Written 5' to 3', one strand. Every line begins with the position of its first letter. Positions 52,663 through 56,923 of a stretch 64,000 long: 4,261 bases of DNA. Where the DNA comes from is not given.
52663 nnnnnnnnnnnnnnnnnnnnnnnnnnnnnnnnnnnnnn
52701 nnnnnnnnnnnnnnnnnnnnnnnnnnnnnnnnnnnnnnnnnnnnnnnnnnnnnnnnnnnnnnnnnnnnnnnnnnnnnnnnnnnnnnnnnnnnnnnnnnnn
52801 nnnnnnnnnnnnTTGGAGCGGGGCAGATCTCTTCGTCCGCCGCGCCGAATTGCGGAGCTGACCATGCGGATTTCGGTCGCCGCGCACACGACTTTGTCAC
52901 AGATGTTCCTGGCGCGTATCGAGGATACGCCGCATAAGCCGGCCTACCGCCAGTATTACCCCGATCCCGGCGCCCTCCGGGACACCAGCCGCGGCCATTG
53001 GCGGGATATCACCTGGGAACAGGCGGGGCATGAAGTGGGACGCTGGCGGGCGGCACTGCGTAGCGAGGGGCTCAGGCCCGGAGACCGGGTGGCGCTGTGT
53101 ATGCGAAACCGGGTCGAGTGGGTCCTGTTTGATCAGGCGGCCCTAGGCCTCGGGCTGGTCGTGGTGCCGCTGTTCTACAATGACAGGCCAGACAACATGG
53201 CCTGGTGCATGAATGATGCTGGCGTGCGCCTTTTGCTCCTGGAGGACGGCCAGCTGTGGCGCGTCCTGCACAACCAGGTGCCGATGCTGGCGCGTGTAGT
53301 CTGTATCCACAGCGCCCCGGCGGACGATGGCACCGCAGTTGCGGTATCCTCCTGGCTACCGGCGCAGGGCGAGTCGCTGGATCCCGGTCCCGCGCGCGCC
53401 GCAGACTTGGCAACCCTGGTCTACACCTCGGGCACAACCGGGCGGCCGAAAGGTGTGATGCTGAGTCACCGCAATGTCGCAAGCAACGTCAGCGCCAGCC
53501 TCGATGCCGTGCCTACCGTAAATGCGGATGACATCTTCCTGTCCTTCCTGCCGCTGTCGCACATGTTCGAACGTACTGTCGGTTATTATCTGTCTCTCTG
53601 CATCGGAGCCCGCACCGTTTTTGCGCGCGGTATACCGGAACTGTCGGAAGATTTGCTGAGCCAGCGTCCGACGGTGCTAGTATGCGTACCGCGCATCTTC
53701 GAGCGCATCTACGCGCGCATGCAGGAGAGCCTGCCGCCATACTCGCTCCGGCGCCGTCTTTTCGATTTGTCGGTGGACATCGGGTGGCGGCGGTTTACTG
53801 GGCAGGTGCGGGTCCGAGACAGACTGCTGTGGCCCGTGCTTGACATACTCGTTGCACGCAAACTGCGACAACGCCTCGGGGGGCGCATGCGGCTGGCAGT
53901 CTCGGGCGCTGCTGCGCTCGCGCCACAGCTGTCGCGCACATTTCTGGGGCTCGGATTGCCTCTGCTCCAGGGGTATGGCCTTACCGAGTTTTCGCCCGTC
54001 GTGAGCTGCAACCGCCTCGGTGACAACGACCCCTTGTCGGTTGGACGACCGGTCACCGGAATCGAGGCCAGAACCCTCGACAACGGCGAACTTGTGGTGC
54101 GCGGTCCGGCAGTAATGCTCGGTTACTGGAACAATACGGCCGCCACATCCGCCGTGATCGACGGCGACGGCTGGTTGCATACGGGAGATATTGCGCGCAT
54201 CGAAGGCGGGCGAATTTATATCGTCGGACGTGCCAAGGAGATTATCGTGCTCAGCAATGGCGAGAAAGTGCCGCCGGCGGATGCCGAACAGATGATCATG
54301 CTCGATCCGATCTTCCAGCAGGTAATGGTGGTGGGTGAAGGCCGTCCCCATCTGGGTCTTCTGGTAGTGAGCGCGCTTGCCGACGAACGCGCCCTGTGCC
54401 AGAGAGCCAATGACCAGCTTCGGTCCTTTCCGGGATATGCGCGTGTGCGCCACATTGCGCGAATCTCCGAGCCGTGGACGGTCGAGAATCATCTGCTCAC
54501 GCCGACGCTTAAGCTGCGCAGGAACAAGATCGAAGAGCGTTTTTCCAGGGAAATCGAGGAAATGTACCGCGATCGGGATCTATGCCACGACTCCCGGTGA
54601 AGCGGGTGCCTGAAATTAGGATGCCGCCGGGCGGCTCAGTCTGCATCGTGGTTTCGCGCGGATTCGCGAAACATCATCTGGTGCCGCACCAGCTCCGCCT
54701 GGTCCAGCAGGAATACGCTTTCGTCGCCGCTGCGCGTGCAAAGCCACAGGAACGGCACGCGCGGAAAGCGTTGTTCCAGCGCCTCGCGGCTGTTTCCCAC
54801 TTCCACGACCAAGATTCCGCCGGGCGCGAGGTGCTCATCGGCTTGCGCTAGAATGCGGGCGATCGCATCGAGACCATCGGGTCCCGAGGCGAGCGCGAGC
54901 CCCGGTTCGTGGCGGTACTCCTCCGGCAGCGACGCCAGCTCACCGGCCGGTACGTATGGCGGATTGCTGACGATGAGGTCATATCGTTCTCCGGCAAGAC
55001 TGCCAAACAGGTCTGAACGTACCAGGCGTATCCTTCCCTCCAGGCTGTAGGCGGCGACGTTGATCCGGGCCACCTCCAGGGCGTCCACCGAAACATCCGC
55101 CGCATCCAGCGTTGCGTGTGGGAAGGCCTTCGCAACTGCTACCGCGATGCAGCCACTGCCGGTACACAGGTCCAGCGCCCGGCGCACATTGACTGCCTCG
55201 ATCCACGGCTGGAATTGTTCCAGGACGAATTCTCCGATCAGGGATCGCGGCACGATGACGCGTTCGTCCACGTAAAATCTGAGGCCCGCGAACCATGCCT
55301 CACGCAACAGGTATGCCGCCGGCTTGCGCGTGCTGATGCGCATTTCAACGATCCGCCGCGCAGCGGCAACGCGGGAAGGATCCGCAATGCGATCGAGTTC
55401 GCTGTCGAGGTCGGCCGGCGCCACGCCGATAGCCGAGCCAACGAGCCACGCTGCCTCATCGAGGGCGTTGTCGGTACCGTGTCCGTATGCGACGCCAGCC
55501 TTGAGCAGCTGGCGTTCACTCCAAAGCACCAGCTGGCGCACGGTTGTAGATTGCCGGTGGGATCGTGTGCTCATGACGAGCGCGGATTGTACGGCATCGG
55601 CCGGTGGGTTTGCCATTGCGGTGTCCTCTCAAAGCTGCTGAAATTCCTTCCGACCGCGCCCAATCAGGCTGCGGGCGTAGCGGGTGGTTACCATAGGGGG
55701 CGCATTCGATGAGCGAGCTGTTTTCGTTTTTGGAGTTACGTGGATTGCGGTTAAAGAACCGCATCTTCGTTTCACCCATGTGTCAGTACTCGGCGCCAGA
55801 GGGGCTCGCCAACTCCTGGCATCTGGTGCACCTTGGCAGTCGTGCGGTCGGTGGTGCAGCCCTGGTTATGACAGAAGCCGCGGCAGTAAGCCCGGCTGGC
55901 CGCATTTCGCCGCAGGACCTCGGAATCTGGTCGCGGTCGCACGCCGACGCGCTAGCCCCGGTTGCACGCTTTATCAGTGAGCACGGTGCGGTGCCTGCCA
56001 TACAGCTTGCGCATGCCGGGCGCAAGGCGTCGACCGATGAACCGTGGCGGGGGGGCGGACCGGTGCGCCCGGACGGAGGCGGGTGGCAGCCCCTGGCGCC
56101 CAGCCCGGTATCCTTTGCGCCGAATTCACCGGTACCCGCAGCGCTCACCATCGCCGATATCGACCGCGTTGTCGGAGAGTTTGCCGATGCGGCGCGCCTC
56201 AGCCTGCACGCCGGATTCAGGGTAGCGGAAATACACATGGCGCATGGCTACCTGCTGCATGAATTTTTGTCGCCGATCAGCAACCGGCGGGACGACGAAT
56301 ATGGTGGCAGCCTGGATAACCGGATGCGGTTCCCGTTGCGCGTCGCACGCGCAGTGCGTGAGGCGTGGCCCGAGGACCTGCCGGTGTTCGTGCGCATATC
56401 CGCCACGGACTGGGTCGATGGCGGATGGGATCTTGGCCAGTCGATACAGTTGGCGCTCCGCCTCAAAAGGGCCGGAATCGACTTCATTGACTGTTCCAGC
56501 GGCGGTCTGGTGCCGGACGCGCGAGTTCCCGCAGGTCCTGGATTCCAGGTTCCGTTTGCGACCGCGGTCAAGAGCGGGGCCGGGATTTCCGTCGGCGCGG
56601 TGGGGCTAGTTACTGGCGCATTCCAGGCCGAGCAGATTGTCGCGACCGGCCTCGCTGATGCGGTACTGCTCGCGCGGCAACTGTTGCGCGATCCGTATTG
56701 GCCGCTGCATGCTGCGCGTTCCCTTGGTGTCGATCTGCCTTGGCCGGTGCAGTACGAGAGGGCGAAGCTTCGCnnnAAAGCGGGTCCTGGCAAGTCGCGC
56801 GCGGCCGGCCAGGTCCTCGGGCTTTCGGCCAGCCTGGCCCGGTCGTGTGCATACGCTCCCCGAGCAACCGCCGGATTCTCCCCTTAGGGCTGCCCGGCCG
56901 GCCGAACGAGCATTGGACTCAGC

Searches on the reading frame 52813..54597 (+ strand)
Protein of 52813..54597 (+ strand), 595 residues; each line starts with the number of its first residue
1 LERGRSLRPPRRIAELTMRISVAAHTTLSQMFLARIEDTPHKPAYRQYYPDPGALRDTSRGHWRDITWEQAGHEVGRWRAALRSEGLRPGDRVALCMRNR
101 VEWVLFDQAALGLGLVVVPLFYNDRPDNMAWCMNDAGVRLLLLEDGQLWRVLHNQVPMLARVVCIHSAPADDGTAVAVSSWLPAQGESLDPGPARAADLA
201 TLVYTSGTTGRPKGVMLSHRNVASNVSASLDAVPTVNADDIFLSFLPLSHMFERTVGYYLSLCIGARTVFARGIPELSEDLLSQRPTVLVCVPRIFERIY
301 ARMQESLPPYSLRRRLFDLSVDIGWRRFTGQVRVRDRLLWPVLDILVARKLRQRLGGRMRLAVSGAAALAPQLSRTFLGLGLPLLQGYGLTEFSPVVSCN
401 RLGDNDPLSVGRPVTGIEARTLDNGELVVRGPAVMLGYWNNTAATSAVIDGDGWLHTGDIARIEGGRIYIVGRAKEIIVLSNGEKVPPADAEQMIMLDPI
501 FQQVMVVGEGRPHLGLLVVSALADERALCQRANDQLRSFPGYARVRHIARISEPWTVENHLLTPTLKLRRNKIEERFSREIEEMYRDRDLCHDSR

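Call 9: search_protein_families(library=pfam, proteins=[window:52813-54597:+], max_evalue=0.001)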
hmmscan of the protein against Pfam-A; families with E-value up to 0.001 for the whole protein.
window:52813-54597:+ (595 aa): 2 families
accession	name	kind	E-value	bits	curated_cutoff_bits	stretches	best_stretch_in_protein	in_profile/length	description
PF00501.34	AMP-binding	-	2.7e-78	263.9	29.9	1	47-439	16-384/384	AMP-binding enzyme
PF23562.2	AMP-binding_C_3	-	6.1e-13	49.7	20.8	1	476-588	2-123/124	AMP-binding enzyme C-terminal domain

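Call 78: search_protein_families(library=ncbifam, proteins=[window:52813-54597:+], max_evalue=1e-10)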
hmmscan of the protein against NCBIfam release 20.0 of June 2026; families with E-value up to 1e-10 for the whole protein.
window:52813-54597:+ (595 aa): 87 families (the best 25 are shown)
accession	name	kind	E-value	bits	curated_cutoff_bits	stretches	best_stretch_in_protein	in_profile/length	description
NF038343.1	ligase_FadD11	exception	6.6e-80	269.1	950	1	50-519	15-491/585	fatty acid--CoA ligase FadD11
NF004837.0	PRK06187.1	subfamily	3.2e-76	256.7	476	2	50-303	22-278/531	long-chain-fatty-acid--CoA ligase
NF005801.1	PRK07656.1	equivalog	1e-54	186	657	2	355-515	277-443/500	FadD3 family acyl-CoA ligase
NF004114.0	PRK05605.1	equivalog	2.7e-54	184.5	766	2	359-537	340-530/575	long-chain-fatty-acid--CoA ligase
NF005702.0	PRK07514.1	subfamily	2.7e-51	174.5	558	2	64-301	28-260/506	malonyl-CoA synthase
NF041592.1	carboxyl_red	equivalog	8.1e-49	166.1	1300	1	53-588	63-622/1160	carboxylic acid reductase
NF005307.0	PRK06839.1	equivalog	9.5e-46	156.4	748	2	359-518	266-436/496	o-succinylbenzoate--CoA ligase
NF052269.1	Staph_lig_FadD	equivalog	2.2e-44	151.7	650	2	358-523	266-441/499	long-chain-fatty-acid--CoA ligase FadD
NF006182.0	PRK08316.1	subfamily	2.5e-43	148.3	663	2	36-272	13-245/523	fatty acyl-CoA synthetase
TIGR01923.1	menE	equivalog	2.3e-42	145.4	330.15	2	358-510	225-383/442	o-succinylbenzoate--CoA ligase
NF009233.0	PRK12583.1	subfamily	1.3e-41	142.7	832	2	409-578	374-551/558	fatty acid CoA ligase family protein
NF052580.1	Str24CoAsynCasG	equivalog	1.4e-41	142.5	750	2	367-571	330-544/548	steroid-24-oyl-CoA synthetase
NF006181.0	PRK08314.1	subfamily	8.4e-41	139.8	705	2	64-268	48-274/563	long-chain-fatty-acid--CoA ligase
NF005858.0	PRK07787.1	subfamily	8.6e-41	139.8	575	1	85-524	41-423/471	acyl-CoA synthetase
NF004758.0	PRK06087.1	equivalog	1.1e-40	139.6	736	2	67-271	52-261/548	medium-chain fatty-acid--CoA ligase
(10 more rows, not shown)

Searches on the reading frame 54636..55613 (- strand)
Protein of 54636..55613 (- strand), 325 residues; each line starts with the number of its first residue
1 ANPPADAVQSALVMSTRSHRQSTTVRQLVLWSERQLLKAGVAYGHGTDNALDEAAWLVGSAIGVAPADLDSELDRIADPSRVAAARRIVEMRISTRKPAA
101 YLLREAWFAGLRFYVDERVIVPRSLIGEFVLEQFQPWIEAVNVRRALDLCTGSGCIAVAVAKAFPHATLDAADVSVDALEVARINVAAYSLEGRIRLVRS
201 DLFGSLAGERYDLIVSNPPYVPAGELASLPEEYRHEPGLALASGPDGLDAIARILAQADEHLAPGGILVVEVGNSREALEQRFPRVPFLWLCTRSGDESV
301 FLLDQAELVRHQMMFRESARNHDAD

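Call 9: search_protein_families(library=pfam, proteins=[window:54636-55613:-], max_evalue=0.001)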
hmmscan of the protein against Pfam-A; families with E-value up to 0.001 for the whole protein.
window:54636-55613:- (325 aa): 8 families
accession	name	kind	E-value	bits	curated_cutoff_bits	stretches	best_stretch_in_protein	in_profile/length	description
PF05175.20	MTS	-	3.3e-18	66.4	23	1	142-221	31-109/170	Methyltransferase small domain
PF13649.12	Methyltransf_25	-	4.7e-07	30.8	27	1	147-217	2-71/97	Methyltransferase domain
PF08242.18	Methyltransf_12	-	3.8e-06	28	30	1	147-217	1-72/98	Methyltransferase domain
PF05971.18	Methyltransf_10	-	0.00017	21.5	23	1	142-222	102-189/299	RNA methyltransferase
PF09445.16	Methyltransf_15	-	0.00024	21.2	22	1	144-219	2-80/165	RNA cap guanine-N2 methyltransferase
PF06325.19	PrmA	-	0.00025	21.1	22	1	144-217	163-233/296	Ribosomal protein L11 methyltransferase (PrmA)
PF13489.12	Methyltransf_23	-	0.00053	20.2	27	0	251-289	97-135/164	Methyltransferase domain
PF01170.24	UPF0020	-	0.00086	19.5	22.3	0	165-220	75-131/197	RMKL-like, methyltransferase domain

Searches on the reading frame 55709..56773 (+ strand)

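Call 9: search_protein_families(library=pfam, proteins=[window:55709-56773:+], max_evalue=0.001)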
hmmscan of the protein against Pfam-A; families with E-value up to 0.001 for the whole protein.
window:55709-56773:+ (355 aa): 1 family
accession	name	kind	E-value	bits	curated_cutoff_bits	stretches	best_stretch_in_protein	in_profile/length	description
PF00724.26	Oxidored_FMN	-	8.1e-63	213.2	27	1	3-337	1-337/342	NADH:flavin oxidoreductase / NADH oxidase family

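Call 78: search_protein_families(library=ncbifam, proteins=[window:55709-56773:+], max_evalue=1e-10)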
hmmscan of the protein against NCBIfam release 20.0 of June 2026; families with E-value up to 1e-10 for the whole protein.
window:55709-56773:+ (355 aa): 8 families
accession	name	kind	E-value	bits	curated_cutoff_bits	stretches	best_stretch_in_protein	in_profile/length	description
NF006101.0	PRK08255.1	equivalog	9.9e-115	384.3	1078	1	4-353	399-749/768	bifunctional salicylyl-CoA 5-hydroxylase/oxidoreductase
NF010047.0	PRK13523.1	equivalog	2.9e-113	378.4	431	1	2-352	3-337/339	NADPH dehydrogenase NamA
NF041087.1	bile_acid_BaiCD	equivalog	3.5e-54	184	825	1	3-332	3-325/642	bile acid Fe-S flavoenzyme BaiCD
TIGR03997.1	mycofact_OYE_2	equivalog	2.4e-52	178.2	793.15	1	4-336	2-328/645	mycofactocin system FadH/OYE family oxidoreductase 2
NF007899.0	PRK10605.1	subfamily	5e-33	114.8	403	1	3-329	5-331/365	N-ethylmaleimide reductase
NF045592.1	bili_reduct_N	equivalog_domain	2.8e-28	99.1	425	1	147-335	133-330/363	bilirubin reductase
NF045599.1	bili_reduct_long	exception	1e-26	93.4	750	1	147-336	133-332/641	bilirubin reductase, long form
TIGR03996.1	mycofact_OYE_1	hypoth_equivalog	1.3e-15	57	627.9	1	10-337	8-324/633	mycofactocin system FadH/OYE family oxidoreductase 1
